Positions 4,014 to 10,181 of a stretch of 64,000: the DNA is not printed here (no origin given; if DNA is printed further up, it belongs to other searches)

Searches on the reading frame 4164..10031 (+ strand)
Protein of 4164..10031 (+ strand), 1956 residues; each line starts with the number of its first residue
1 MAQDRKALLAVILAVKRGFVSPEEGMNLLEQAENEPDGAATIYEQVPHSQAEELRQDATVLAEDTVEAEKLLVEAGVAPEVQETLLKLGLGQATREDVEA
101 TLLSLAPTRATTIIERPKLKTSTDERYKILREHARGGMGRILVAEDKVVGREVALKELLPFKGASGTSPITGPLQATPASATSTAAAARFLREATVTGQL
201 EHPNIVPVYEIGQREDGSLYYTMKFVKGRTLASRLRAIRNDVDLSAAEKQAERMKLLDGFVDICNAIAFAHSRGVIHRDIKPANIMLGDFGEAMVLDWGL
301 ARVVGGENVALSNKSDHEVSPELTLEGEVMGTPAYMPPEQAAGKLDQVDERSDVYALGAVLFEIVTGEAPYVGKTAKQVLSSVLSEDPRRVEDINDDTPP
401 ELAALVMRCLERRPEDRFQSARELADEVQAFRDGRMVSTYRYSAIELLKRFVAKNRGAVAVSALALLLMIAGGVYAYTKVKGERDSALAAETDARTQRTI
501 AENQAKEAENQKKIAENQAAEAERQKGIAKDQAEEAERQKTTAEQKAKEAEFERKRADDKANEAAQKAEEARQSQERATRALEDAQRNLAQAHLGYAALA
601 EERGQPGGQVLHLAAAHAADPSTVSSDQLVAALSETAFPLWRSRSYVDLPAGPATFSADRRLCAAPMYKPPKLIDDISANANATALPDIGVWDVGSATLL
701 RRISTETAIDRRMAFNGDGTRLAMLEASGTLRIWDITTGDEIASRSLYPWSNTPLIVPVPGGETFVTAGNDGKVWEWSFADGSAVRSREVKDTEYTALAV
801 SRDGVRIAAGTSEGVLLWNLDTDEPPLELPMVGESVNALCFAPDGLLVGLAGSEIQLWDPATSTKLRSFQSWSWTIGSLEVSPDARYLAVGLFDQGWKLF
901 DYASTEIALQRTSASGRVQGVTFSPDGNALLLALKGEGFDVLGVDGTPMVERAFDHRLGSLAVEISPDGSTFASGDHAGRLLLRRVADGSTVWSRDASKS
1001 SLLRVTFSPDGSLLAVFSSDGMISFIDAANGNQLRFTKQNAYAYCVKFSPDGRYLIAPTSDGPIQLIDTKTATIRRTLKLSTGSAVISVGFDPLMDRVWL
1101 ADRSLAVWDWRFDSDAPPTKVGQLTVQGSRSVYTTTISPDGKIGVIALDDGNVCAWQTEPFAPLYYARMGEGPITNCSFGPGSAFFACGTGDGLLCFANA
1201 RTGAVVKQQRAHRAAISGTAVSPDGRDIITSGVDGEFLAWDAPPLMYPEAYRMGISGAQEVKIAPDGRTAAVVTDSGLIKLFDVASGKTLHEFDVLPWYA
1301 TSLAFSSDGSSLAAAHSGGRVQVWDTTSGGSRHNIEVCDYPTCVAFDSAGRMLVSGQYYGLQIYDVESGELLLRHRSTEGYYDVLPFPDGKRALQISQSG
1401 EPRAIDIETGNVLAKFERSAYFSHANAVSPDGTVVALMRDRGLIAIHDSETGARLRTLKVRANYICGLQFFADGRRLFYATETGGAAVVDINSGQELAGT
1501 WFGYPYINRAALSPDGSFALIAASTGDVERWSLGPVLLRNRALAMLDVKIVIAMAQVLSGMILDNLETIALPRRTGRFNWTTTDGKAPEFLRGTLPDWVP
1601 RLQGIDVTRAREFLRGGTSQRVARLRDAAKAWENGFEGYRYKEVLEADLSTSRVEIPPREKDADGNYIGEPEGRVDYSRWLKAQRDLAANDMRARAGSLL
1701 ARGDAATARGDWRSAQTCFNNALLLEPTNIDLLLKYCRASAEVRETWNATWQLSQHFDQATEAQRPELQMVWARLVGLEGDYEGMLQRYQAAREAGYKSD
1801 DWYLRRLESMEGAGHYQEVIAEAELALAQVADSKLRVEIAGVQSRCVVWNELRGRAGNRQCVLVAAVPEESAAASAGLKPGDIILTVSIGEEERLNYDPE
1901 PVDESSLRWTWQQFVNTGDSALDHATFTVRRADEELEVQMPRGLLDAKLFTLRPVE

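Call 56: search_protein_families(library=pfam, proteins=[window:4164-10031:+], max_evalue=0.0001)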
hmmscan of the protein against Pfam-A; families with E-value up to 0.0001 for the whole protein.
window:4164-10031:+ (1956 aa): 37 families (the best 25 are shown)
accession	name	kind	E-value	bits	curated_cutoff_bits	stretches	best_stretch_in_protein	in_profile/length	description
PF25174.1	Beta-prop_THOC3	-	2.3e-71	240.5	305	4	1101-1353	22-269/272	THOC3 beta-propeller domain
PF24814.1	WD40_Prp19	-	2.3e-60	204.5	320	4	1258-1388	138-269/281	Prp19 WD40 domain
PF23414.1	Beta-prop_EML_2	-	1.9e-52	178.7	90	4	961-1072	43-156/266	Echinoderm microtubule-associated protein second beta-propeller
PF25173.1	Beta-prop_WDR3_1st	-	8.1e-49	166.3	154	4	962-1109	34-183/184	WDR3 first beta-propeller domain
PF24807.1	WD40_CDC20-Fz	-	6.5e-39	134.4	200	2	772-931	29-193/292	CDC20/Fizzy WD40 domain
PF12894.13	ANAPC4_WD40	-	3.2e-36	123.9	22.9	1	973-1047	11-87/91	Anaphase-promoting complex subunit 4 WD40 domain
PF25172.1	Beta-prop_WDR3_2nd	-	1.2e-35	123.7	140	1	797-1030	4-248/293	WDR3 second beta-propeller domain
PF24817.1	WD40_WDHD1_1st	-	1.6e-35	123.1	109.9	2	1211-1484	3-287/291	WDHD1 first WD40 domain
PF23393.2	Beta-prop_WDR90_POC16_2nd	-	6e-34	118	60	1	1149-1242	14-107/291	WDR90/POC16, second beta-propeller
PF25175.1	Beta-prop_WDR5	-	9.2e-34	117.5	250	3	919-1073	56-212/296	WDR5 beta-propeller domain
PF00069.31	Pkinase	-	3.8e-32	112.1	31.7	1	187-420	42-254/263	Protein kinase domain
PF25171.1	Beta-prop_WDR36-Utp21_1st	-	5.2e-32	111.8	80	1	807-935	79-212/266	WDR36/Utp21 first beta-propeller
PF24796.1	WDR55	-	8.2e-30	104.3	200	1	876-1027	10-165/296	WDR55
PF25168.1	Beta-prop_WDR36-Utp21_2nd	-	2.5e-29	103.1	84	1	1208-1364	152-307/335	WDR36/Utp21 second beta-propeller domain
PF07714.23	PK_Tyr_Ser-Thr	-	4.8e-27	95.3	23.1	1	183-419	41-250/258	Protein tyrosine and serine/threonine kinase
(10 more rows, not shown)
